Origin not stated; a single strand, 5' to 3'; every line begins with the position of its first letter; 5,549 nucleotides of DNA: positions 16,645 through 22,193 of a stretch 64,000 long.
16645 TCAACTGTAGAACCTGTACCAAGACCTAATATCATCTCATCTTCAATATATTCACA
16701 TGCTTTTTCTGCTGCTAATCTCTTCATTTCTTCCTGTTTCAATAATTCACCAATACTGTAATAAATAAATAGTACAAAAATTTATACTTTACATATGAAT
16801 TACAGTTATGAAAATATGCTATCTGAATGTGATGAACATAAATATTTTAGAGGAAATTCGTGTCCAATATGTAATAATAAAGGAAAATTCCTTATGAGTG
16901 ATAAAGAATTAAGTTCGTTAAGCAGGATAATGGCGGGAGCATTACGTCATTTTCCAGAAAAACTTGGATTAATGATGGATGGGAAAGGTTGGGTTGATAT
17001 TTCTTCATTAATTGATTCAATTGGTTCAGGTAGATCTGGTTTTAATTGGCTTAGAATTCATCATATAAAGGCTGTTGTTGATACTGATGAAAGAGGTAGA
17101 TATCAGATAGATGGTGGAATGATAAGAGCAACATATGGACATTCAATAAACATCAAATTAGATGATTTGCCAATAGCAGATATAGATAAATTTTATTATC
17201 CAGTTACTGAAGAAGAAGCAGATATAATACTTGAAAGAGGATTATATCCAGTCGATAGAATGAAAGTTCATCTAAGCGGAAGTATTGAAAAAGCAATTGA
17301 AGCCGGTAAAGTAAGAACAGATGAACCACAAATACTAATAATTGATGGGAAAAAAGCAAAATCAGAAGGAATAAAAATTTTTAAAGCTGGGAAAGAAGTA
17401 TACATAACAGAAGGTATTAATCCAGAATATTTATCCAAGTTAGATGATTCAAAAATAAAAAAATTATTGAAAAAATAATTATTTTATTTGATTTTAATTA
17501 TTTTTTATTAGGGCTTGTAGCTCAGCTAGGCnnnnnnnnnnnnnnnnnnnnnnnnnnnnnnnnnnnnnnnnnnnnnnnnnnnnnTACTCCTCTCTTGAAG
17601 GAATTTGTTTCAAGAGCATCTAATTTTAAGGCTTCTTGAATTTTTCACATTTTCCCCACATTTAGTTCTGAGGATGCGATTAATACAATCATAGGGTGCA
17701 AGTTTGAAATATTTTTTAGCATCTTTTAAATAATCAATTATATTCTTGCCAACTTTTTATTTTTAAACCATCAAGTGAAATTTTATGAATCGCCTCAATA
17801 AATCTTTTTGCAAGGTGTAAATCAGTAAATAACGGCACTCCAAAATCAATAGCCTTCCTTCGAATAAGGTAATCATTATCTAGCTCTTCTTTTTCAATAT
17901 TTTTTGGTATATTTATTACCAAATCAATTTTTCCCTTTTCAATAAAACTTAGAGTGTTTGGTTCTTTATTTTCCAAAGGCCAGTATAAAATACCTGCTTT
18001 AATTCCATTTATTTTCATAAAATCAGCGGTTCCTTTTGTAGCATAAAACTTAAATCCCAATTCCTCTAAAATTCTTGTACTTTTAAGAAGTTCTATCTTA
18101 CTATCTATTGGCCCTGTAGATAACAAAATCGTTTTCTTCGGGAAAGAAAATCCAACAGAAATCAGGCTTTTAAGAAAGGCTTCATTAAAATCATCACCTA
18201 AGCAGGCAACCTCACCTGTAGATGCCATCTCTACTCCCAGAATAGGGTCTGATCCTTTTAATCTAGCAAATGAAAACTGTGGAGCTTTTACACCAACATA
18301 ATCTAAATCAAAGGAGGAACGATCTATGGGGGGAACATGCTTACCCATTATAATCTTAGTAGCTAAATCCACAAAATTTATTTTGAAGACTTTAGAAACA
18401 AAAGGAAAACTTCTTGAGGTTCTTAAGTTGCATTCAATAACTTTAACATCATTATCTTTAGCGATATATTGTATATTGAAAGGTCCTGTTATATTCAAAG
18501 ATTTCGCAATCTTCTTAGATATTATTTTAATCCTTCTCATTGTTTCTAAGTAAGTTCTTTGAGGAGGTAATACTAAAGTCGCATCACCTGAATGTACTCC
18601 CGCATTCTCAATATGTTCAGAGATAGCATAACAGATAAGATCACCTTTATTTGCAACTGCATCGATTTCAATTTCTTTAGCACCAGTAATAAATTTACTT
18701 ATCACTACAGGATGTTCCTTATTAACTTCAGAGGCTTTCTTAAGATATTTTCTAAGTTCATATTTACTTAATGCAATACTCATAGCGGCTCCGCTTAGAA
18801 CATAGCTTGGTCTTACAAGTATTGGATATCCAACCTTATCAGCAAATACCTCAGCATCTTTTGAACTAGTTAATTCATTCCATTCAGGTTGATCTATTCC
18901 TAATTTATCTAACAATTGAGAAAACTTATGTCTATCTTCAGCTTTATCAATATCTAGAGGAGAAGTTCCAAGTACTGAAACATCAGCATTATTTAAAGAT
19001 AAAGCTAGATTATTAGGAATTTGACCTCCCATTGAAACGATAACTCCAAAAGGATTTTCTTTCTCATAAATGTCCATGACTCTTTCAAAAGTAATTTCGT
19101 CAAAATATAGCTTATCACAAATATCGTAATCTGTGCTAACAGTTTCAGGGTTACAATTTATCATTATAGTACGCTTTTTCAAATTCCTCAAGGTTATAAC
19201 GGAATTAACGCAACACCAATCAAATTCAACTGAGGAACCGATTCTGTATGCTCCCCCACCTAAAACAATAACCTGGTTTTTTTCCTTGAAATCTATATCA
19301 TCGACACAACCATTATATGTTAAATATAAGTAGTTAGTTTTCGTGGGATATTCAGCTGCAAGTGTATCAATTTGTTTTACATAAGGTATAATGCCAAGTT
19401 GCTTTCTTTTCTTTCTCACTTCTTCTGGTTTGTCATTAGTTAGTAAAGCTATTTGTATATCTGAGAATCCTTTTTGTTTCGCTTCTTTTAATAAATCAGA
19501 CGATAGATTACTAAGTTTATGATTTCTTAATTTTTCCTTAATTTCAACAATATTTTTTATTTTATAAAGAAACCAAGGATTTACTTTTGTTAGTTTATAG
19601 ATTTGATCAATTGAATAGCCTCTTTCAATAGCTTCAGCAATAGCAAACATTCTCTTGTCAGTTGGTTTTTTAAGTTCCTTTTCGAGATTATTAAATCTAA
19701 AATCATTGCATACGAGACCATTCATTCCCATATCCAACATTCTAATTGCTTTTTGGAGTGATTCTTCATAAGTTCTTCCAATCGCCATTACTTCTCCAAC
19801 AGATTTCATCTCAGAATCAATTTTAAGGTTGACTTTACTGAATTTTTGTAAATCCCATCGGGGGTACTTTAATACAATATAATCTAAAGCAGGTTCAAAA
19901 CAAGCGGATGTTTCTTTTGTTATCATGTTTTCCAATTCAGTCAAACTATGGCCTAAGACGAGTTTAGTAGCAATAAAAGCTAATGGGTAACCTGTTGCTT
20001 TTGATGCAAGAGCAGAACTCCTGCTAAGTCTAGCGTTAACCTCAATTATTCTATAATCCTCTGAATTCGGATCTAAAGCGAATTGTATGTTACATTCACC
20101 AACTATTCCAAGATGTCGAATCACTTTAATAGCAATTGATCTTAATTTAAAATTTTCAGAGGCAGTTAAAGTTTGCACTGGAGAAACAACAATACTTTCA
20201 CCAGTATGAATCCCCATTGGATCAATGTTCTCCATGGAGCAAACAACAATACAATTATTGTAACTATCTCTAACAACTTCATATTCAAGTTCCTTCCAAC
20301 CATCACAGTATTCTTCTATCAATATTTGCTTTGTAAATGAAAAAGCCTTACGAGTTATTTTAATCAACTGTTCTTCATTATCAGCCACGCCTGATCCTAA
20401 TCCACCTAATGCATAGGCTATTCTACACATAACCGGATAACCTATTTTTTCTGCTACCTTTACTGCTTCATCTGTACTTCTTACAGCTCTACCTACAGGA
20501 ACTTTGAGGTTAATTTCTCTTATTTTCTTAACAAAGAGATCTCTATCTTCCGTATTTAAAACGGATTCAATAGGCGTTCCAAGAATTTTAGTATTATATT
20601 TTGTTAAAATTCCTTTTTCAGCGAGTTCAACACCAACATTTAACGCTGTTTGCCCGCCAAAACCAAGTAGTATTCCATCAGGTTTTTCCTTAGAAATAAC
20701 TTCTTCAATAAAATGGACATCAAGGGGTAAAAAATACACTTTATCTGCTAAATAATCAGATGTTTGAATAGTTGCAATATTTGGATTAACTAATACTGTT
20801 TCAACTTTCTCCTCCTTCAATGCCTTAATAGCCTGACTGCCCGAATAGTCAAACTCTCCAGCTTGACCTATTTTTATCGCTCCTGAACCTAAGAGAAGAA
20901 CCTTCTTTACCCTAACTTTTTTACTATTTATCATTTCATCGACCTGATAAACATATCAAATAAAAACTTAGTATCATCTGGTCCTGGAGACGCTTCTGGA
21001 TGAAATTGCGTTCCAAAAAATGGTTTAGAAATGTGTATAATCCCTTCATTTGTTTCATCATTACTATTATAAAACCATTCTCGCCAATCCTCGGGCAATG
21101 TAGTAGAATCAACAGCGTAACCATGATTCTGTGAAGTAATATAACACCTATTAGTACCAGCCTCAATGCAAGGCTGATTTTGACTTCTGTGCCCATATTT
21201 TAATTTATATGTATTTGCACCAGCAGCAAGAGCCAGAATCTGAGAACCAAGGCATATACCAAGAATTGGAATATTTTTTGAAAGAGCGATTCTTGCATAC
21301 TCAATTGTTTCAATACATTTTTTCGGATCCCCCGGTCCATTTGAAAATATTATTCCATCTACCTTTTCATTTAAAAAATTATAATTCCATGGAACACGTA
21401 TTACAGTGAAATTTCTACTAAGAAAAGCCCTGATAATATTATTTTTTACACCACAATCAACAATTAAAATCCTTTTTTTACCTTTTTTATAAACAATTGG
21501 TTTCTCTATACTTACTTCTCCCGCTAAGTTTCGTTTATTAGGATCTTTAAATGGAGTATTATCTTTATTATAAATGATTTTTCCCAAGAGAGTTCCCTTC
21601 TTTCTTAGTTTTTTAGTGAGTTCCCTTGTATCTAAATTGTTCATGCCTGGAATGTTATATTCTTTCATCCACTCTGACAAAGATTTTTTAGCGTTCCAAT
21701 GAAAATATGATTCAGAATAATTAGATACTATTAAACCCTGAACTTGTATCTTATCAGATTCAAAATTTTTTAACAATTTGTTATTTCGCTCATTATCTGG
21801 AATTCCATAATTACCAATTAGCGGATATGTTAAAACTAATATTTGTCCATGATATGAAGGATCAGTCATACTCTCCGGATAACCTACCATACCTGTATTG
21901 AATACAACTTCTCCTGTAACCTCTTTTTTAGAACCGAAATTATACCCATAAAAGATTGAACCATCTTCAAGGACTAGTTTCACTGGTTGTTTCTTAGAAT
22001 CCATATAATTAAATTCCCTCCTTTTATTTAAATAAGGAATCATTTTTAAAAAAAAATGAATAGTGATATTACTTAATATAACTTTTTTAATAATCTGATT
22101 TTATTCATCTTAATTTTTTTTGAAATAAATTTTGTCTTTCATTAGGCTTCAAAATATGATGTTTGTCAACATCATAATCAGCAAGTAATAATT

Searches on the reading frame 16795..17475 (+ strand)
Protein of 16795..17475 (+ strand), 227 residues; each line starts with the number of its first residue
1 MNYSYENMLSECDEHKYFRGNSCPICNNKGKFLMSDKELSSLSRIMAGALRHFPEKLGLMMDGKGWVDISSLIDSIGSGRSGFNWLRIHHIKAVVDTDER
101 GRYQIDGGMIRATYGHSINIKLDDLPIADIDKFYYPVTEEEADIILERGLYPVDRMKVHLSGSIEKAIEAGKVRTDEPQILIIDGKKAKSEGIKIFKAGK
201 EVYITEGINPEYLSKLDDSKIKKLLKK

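Call 99: search_protein_families(library=pfam, proteins=[window:16795-17475:+], max_evalue=0.001)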
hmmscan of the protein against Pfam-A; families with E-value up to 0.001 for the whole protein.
window:16795-17475:+ (227 aa): 1 family
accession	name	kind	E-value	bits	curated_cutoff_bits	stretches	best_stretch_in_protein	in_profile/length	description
PF01885.22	PTS_2-RNA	-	6.2e-27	95.2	26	1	40-207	4-177/177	RNA 2'-phosphotransferase, Tpt1 / KptA family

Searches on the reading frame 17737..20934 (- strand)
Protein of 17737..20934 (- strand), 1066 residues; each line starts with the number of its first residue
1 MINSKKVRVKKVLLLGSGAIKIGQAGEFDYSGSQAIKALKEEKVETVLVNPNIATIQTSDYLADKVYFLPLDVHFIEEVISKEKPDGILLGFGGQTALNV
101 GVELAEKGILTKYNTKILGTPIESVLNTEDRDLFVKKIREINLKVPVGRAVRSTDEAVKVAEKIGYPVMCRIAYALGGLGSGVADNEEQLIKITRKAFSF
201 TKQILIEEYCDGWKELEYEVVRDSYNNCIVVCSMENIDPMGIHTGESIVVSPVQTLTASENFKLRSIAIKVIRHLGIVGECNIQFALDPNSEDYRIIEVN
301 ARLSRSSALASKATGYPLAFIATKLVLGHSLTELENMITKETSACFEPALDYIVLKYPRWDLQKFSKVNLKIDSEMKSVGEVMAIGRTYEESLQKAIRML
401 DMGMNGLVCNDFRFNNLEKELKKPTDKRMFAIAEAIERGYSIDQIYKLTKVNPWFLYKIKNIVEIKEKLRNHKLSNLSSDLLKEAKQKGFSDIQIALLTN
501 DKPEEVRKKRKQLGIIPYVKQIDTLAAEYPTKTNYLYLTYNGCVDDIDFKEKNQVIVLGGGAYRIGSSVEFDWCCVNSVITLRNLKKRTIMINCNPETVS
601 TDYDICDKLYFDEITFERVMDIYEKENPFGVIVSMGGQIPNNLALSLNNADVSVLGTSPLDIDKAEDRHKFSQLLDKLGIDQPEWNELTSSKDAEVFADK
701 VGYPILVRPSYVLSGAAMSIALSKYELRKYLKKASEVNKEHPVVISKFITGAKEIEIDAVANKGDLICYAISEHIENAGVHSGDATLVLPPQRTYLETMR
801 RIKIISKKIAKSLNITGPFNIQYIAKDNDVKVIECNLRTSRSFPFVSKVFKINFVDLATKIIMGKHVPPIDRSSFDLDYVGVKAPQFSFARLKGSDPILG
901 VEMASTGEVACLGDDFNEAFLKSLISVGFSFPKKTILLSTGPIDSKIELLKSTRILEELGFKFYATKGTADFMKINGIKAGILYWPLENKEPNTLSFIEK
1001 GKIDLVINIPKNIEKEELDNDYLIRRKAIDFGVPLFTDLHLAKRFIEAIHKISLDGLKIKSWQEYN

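Call 99: search_protein_families(library=pfam, proteins=[window:17737-20934:-], max_evalue=0.001)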
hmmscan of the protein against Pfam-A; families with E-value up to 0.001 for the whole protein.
window:17737-20934:- (1066 aa): 11 families
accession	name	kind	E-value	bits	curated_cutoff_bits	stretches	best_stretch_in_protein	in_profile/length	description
PF02786.22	CPSase_L_D2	-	3.4e-99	331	19.8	2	130-333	1-210/211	Carbamoyl-phosphate synthase L chain, ATP binding domain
PF25596.1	CPSase_L_D1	-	2.3e-88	292.4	27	2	9-125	2-116/118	Carbamoyl phosphate synthase preATP-grasp domain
PF02787.25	CPSase_L_D3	-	9.8e-32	109.2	26.6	1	419-498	1-79/80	Carbamoyl-phosphate synthetase large chain, oligomerisation domain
PF02222.28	ATP-grasp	-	4.9e-19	69.1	27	2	673-839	1-163/179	ATP-grasp domain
PF07478.18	Dala_Dala_lig_C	-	4.4e-18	66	24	2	155-301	26-174/204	D-ala D-ala ligase C-terminus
PF02142.27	MGS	-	4.5e-18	65.6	24.1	1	948-1037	1-94/94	MGS-like domain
PF15632.11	ATPgrasp_Ter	-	2.2e-11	44.1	29.1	1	747-866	9-112/131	ATP-grasp in the biosynthetic pathway with Ter operon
PF02655.19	ATP-grasp_3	-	5.1e-08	33.6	23.2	0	130-304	3-158/160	ATP-grasp domain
PF08443.16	RimK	-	2e-06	28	21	0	665-757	1-90/188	RimK-like ATP-grasp domain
PF13549.11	ATP-grasp_5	-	0.00012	21.9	27.6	0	139-173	20-54/221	ATP-grasp domain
PF01071.24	GARS_A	-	0.00018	21.8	27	0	673-762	8-101/194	Phosphoribosylglycinamide synthetase, ATP-grasp (A) domain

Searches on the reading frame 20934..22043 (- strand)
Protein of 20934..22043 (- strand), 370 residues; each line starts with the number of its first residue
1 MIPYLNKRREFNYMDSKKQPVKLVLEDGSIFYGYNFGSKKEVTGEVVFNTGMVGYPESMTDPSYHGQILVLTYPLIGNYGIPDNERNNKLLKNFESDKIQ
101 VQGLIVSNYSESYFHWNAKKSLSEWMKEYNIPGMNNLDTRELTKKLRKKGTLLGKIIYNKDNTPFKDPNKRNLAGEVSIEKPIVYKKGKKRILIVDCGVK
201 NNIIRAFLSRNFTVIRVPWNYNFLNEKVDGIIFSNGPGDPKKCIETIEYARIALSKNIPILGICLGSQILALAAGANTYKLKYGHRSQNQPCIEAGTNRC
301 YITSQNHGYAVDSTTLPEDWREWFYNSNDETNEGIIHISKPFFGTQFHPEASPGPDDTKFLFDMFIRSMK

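Call 99: search_protein_families(library=pfam, proteins=[window:20934-22043:-], max_evalue=0.001)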
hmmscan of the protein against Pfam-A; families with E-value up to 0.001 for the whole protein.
window:20934-22043:- (370 aa): 3 families
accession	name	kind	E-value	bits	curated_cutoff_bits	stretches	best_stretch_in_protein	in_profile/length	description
PF00117.34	GATase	-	3.4e-54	183.9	22.8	1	193-367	1-189/190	Glutamine amidotransferase class-I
PF00988.28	CPSase_sm_chain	-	1.3e-51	174.1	27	1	23-156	1-126/126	Carbamoyl-phosphate synthase small chain, CPSase domain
PF07722.19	Peptidase_C26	-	6.9e-08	33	20.5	1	239-280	87-128/219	Peptidase C26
